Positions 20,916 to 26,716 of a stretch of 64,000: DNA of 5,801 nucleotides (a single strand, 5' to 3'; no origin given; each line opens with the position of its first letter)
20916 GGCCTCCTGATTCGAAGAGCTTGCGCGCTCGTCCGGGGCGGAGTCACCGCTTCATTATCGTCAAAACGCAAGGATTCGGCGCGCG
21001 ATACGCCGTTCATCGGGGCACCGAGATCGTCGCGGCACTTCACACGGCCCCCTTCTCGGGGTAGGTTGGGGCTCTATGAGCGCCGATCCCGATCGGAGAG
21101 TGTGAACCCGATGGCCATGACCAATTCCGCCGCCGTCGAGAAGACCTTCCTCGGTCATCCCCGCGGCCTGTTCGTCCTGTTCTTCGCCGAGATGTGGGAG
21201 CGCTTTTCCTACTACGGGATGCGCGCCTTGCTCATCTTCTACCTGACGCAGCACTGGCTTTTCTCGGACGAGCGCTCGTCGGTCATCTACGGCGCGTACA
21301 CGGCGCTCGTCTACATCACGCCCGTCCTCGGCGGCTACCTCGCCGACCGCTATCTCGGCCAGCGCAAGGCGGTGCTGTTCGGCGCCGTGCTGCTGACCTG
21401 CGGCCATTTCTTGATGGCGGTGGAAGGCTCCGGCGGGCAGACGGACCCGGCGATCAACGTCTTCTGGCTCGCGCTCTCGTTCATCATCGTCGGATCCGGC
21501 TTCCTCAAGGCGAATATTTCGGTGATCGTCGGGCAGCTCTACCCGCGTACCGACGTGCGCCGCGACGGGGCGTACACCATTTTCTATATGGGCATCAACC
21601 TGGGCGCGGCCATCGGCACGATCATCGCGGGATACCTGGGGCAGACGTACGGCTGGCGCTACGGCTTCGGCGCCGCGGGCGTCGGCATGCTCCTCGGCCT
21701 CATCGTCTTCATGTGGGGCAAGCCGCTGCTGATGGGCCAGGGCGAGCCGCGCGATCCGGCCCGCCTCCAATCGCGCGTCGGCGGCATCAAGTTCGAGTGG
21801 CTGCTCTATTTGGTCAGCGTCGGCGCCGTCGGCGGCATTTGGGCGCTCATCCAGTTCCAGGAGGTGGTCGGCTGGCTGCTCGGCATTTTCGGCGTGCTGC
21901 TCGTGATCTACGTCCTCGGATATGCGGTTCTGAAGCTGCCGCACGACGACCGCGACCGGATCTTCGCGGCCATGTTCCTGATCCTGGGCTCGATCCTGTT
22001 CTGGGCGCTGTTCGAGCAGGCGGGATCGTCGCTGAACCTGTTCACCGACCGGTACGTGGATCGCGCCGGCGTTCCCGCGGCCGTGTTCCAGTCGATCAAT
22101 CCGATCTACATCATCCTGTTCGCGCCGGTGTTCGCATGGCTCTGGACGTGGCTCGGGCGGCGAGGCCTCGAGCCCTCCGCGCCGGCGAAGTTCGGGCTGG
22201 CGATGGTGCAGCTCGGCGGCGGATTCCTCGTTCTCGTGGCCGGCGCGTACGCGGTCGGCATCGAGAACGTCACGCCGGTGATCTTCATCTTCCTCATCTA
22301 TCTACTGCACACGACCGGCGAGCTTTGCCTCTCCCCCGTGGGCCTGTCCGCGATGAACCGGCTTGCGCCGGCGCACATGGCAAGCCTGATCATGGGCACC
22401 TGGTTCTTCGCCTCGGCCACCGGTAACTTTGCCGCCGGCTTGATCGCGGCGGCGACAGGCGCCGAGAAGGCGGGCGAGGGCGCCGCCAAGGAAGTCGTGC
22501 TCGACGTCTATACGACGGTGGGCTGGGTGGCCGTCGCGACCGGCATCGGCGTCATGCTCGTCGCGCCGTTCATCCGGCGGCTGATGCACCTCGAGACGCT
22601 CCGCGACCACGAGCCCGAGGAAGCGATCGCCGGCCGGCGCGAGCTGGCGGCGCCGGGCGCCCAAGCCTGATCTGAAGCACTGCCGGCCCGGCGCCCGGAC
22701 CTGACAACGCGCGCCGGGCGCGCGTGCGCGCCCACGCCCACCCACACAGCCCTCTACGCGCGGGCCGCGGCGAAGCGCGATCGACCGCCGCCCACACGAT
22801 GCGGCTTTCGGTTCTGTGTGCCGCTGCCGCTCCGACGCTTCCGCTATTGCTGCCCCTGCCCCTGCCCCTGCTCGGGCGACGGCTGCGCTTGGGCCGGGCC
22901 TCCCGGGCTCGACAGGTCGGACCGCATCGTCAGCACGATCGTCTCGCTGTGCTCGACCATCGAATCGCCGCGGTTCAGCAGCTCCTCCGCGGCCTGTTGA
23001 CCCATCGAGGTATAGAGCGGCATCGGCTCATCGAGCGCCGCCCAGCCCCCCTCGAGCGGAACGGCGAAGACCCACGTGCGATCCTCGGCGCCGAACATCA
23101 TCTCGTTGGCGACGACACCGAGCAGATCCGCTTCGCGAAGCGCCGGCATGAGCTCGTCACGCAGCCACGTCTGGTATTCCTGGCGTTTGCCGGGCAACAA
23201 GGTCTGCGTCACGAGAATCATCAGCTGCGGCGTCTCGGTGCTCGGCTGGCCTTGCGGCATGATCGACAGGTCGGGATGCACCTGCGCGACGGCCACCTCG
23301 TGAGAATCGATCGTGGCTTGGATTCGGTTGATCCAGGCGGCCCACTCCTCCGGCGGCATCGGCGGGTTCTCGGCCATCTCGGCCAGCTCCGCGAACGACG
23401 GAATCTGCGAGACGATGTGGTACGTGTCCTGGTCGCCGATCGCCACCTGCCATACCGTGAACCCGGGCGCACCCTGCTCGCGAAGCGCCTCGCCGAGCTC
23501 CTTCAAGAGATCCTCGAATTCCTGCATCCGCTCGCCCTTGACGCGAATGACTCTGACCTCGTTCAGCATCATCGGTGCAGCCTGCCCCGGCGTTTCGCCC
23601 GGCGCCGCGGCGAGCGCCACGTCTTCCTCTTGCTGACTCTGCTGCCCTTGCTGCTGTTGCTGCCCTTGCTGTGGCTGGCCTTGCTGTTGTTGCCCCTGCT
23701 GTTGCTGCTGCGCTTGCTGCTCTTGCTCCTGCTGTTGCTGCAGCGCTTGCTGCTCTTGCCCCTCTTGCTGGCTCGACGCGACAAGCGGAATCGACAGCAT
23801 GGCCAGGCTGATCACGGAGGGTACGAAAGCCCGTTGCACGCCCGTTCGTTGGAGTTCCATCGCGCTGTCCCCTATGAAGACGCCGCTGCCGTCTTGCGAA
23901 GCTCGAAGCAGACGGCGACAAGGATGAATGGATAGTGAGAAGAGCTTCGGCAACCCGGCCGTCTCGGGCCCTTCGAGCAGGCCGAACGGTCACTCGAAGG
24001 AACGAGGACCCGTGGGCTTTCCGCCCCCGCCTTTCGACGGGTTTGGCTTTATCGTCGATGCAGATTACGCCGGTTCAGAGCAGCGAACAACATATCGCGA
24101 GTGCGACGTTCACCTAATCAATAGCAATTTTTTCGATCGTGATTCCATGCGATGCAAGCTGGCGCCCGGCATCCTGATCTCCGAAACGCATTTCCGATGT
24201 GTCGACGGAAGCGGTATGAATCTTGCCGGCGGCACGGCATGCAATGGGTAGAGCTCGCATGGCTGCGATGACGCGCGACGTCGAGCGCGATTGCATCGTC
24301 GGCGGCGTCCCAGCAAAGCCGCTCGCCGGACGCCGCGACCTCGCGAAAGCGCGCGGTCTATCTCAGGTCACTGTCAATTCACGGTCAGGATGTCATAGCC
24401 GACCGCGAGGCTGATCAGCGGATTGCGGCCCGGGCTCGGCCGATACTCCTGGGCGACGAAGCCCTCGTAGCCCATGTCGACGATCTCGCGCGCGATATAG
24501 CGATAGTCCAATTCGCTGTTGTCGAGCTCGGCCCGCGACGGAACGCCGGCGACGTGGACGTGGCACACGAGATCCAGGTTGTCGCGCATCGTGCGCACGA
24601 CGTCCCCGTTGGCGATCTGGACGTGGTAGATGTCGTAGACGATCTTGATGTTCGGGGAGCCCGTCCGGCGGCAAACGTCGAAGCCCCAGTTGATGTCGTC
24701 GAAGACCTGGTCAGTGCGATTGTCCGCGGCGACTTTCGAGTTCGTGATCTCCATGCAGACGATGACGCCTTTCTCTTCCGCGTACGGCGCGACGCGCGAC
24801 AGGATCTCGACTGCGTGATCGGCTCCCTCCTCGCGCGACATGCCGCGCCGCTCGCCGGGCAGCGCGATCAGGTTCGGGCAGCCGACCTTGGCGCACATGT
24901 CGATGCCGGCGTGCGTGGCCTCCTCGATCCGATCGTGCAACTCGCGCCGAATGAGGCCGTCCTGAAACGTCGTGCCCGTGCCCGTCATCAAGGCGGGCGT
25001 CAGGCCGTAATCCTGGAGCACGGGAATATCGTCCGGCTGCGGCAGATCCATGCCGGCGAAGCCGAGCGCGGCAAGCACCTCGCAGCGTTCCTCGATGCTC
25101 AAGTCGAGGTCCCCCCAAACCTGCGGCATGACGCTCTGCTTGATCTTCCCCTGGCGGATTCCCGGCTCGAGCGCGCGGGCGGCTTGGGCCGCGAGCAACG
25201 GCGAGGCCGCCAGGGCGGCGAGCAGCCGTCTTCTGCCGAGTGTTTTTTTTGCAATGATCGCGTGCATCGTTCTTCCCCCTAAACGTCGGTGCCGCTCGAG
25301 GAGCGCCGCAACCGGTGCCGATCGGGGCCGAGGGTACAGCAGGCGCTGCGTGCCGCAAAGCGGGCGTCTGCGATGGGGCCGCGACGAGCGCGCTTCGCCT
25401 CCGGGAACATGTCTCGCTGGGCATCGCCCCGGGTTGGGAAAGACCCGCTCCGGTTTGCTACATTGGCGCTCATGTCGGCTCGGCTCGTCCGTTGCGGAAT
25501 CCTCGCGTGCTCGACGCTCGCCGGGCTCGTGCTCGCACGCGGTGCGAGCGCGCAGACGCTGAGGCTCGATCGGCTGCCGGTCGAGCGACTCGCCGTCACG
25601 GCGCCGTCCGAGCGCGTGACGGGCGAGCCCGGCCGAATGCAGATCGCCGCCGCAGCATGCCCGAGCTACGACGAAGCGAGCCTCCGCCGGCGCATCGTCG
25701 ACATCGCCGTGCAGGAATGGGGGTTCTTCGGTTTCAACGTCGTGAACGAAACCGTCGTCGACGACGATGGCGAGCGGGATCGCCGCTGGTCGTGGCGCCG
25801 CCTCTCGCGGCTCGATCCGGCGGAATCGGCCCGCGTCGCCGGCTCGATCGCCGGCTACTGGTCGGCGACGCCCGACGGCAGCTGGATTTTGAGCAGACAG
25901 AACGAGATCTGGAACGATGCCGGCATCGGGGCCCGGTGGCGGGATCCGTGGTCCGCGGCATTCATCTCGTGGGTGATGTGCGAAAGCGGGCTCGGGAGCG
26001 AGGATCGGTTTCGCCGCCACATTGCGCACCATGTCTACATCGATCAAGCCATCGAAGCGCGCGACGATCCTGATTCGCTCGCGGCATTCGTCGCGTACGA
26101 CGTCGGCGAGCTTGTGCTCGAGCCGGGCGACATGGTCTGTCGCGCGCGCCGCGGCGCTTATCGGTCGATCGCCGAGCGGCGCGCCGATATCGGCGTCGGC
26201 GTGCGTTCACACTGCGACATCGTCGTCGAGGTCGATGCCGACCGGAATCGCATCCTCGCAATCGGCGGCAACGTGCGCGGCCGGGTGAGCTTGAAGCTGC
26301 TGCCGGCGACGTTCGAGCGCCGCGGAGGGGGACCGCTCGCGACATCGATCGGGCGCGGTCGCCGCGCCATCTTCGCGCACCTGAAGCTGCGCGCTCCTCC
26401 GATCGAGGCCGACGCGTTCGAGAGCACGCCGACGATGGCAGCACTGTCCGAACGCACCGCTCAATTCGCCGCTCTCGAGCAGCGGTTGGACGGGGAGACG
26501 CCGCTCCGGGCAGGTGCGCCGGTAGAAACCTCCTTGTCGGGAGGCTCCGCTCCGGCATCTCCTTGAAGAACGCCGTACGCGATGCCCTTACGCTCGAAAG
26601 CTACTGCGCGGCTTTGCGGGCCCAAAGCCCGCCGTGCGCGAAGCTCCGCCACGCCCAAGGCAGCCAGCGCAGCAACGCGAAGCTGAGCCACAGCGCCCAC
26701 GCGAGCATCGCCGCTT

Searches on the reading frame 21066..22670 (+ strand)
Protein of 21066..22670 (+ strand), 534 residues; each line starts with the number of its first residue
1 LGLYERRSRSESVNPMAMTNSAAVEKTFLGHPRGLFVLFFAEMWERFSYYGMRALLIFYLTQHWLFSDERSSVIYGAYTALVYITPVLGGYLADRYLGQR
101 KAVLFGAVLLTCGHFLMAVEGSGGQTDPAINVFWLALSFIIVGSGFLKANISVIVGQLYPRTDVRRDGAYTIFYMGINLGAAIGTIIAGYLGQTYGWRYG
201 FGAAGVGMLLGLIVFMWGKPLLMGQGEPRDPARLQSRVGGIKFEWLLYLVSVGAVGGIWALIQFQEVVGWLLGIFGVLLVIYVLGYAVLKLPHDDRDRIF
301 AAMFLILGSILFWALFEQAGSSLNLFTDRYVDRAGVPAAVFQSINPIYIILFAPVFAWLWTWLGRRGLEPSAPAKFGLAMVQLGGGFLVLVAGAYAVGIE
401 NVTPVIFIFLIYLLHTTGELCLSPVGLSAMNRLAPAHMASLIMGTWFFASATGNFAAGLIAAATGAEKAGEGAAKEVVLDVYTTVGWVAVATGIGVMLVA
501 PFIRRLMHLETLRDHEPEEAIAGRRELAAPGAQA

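Call 4: search_protein_families(library=pfam, proteins=[window:21066-22670:+], max_evalue=1)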
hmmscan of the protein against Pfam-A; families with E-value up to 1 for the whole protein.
window:21066-22670:+ (534 aa): 6 families
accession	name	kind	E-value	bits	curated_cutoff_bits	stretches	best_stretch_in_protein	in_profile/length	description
PF00854.27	PTR2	-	2.9e-60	204.6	27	1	101-464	2-379/392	POT family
PF07690.21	MFS_1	-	6.9e-22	78.3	33.4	1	47-457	10-346/347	Major Facilitator Superfamily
PF06127.16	Mpo1-like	-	0.00056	20.4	24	1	279-391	30-88/95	2-hydroxy-palmitic acid dioxygenase Mpo1-like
PF13965.12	SID-1_RNA_chan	-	0.0046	16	28.7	1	260-316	469-524/594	dsRNA-gated channel SID-1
PF04659.18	Arch_fla_DE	-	0.076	13.4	21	0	242-271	19-48/96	Archaeal flagella protein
PF09446.15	VMA21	-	0.08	13.5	29.5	1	55-92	18-60/64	VMA21-like domain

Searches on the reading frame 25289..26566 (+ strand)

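Call 65: search_protein_families(library=pfam, proteins=[window:25289-26566:+], max_evalue=0.00001)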
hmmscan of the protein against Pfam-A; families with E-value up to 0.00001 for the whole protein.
window:25289-26566:+ (425 aa): 1 family
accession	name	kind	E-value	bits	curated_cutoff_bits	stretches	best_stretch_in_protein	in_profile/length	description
PF10030.15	DUF2272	-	1.4e-23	84.1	27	1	218-341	45-166/191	Uncharacterized protein conserved in bacteria (DUF2272)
